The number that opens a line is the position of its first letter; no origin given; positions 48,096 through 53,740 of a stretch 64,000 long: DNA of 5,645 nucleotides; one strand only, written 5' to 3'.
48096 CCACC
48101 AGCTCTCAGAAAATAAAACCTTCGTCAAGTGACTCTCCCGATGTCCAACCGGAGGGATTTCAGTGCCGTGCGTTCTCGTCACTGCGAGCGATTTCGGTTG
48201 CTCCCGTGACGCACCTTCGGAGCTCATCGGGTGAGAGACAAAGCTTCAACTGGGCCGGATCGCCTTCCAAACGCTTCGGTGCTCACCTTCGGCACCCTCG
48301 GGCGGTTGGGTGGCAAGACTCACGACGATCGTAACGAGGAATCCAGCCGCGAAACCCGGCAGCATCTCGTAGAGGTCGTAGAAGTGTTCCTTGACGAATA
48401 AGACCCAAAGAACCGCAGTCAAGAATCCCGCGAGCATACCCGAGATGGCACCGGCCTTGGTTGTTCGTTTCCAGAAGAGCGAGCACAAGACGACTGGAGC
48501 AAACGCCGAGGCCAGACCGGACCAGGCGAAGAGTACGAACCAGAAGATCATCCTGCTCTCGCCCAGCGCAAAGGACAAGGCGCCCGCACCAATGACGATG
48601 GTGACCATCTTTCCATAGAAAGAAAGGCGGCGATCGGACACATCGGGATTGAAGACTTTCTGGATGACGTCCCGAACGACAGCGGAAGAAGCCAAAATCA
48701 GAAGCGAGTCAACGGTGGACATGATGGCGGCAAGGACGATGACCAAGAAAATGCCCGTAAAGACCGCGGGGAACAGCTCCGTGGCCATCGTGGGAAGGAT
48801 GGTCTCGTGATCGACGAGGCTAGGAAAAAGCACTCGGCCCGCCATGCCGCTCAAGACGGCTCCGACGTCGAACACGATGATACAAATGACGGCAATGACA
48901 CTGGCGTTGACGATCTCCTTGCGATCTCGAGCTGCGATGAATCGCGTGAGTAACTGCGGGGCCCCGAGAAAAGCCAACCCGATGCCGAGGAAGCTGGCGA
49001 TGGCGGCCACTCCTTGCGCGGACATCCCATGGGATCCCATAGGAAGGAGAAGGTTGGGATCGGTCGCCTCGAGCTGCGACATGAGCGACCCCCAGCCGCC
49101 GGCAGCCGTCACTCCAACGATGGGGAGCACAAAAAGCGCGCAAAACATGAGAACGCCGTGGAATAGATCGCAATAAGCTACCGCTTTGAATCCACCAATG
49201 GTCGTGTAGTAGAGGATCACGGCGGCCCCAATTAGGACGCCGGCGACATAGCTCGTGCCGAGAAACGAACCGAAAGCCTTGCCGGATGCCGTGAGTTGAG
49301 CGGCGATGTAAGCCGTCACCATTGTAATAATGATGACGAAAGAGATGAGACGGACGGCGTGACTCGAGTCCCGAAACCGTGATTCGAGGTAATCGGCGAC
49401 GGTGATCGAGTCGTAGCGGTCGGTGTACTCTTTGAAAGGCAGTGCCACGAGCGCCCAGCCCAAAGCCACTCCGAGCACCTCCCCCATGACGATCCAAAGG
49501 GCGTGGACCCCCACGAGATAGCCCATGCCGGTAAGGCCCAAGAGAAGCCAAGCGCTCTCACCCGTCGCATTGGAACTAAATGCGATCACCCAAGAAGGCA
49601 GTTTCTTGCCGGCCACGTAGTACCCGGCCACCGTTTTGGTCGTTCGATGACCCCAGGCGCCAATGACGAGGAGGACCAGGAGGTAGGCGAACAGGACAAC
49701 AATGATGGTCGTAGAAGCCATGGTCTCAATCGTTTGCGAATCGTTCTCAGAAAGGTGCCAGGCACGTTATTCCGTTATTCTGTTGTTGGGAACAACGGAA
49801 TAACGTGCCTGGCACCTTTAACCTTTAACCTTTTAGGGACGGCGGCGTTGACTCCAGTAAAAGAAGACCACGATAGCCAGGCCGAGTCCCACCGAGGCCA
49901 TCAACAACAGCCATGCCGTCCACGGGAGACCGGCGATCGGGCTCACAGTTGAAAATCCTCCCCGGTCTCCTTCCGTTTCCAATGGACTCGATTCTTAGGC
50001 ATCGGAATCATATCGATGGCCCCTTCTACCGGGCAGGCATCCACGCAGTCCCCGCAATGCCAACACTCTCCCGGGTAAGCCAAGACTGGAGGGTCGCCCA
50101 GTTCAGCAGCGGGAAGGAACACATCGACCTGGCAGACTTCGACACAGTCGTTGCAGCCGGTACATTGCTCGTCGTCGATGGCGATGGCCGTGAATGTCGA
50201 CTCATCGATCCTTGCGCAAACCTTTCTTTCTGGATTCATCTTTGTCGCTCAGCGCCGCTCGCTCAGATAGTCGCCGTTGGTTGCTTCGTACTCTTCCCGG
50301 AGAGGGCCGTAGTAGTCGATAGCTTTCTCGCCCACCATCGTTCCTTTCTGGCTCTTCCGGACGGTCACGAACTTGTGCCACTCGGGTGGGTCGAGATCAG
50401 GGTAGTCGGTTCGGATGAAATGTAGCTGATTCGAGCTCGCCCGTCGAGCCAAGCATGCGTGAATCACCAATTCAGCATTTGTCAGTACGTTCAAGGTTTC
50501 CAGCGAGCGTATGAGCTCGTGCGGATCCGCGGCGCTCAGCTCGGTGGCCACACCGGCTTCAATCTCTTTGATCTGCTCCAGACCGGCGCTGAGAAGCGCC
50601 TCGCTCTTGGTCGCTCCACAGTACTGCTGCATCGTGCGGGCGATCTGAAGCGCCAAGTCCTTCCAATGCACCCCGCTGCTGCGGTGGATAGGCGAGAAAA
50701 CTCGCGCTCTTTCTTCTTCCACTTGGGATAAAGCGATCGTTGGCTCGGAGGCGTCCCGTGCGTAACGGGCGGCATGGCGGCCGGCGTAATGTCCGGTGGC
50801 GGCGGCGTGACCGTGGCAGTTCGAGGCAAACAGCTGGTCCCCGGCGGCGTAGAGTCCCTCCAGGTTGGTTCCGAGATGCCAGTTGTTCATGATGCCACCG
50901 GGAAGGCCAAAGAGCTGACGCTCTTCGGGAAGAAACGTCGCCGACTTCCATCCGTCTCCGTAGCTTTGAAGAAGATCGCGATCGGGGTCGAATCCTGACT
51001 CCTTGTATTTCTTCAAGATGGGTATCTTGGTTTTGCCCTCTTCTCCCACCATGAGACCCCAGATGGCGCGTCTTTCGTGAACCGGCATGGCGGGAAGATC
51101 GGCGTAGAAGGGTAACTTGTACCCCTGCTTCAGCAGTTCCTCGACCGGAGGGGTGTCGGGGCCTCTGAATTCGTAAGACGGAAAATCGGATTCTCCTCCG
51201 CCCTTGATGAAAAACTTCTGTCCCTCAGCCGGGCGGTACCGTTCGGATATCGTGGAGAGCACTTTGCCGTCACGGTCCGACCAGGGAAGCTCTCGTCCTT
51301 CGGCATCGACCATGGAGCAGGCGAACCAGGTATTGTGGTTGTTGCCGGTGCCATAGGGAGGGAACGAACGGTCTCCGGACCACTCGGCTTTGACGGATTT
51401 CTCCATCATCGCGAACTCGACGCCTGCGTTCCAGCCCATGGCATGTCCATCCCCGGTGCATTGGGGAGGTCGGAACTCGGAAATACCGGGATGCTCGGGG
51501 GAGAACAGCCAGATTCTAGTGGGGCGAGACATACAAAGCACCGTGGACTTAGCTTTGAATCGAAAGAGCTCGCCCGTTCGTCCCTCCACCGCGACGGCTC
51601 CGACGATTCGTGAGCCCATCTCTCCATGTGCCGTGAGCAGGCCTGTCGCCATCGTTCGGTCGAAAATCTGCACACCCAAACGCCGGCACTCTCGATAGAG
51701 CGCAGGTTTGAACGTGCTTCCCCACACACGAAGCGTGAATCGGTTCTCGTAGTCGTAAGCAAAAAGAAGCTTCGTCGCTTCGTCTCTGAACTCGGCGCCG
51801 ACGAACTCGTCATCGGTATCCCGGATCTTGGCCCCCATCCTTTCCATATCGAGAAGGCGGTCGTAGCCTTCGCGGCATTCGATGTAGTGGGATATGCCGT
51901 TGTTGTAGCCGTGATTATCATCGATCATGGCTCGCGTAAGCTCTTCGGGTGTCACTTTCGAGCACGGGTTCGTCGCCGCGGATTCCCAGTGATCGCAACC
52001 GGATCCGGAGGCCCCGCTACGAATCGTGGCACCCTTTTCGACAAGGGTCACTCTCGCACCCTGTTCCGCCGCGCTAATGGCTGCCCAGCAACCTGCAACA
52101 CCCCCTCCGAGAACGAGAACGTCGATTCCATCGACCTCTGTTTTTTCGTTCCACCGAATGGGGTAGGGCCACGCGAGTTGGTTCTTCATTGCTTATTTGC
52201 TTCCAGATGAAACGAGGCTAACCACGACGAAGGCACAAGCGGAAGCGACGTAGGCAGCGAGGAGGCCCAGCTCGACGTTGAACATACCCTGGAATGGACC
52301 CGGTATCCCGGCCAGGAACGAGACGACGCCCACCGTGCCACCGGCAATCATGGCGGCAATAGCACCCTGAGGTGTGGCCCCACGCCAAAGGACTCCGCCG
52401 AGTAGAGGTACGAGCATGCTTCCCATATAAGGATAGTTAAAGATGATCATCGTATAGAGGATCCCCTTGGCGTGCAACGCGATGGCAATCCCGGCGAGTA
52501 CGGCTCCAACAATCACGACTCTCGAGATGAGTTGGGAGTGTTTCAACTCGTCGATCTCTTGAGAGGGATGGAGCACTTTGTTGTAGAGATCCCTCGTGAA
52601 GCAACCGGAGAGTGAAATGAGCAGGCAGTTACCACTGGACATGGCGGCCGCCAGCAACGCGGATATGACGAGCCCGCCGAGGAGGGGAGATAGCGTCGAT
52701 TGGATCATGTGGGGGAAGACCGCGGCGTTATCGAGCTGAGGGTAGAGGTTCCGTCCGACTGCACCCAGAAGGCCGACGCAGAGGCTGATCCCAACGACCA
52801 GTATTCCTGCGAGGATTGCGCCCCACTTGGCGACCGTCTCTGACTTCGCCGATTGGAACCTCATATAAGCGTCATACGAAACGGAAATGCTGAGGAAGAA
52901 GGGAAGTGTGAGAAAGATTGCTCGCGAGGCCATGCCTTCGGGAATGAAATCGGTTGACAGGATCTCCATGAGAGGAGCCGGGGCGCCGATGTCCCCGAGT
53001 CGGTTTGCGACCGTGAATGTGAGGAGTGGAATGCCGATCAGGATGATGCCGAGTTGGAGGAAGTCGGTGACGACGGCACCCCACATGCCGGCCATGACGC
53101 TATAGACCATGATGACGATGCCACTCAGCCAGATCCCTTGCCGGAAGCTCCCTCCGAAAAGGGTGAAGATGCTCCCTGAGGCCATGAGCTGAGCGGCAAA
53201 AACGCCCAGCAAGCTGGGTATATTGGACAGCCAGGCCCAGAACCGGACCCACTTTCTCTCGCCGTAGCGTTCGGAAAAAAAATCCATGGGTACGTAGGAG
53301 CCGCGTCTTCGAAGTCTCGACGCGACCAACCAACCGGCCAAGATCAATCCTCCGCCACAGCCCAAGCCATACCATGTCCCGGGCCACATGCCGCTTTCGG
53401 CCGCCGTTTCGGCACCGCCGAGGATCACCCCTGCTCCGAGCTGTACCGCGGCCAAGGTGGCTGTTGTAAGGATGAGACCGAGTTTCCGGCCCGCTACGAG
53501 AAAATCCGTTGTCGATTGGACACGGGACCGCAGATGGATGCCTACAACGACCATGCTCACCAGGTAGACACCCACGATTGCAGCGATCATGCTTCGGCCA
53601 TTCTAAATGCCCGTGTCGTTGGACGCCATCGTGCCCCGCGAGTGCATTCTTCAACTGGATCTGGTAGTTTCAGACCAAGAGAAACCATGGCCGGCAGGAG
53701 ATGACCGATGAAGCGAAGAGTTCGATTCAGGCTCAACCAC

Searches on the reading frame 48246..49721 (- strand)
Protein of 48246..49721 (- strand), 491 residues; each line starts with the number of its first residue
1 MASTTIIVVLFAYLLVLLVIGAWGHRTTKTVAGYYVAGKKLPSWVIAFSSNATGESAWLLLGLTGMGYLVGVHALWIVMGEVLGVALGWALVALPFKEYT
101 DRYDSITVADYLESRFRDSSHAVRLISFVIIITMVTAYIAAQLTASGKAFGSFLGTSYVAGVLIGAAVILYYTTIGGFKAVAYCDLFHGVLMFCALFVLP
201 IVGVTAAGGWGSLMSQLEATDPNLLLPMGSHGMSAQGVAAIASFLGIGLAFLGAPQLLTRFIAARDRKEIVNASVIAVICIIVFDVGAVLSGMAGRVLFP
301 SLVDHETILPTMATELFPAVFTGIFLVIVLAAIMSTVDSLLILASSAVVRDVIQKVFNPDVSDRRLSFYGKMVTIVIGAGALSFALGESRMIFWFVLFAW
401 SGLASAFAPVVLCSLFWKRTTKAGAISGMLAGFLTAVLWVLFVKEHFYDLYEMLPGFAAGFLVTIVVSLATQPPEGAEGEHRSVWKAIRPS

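Call 29: search_protein_families(library=pfam, proteins=[window:48246-49721:-], max_evalue=0.00001)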
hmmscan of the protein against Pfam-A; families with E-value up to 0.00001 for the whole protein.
window:48246-49721:- (491 aa): 1 family
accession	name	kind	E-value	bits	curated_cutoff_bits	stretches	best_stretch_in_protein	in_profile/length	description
PF00474.23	SSF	-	4.1e-77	260.2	22.8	1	34-432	1-406/406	Sodium:solute symporter family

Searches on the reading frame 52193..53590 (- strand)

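Call 29: search_protein_families(library=pfam, proteins=[window:52193-53590:-], max_evalue=0.00001)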
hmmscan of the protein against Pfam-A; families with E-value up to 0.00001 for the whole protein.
window:52193-53590:- (465 aa): 1 family
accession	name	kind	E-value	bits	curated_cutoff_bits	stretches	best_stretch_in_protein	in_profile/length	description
PF00474.23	SSF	-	2.2e-38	132.6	22.8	1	30-417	1-406/406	Sodium:solute symporter family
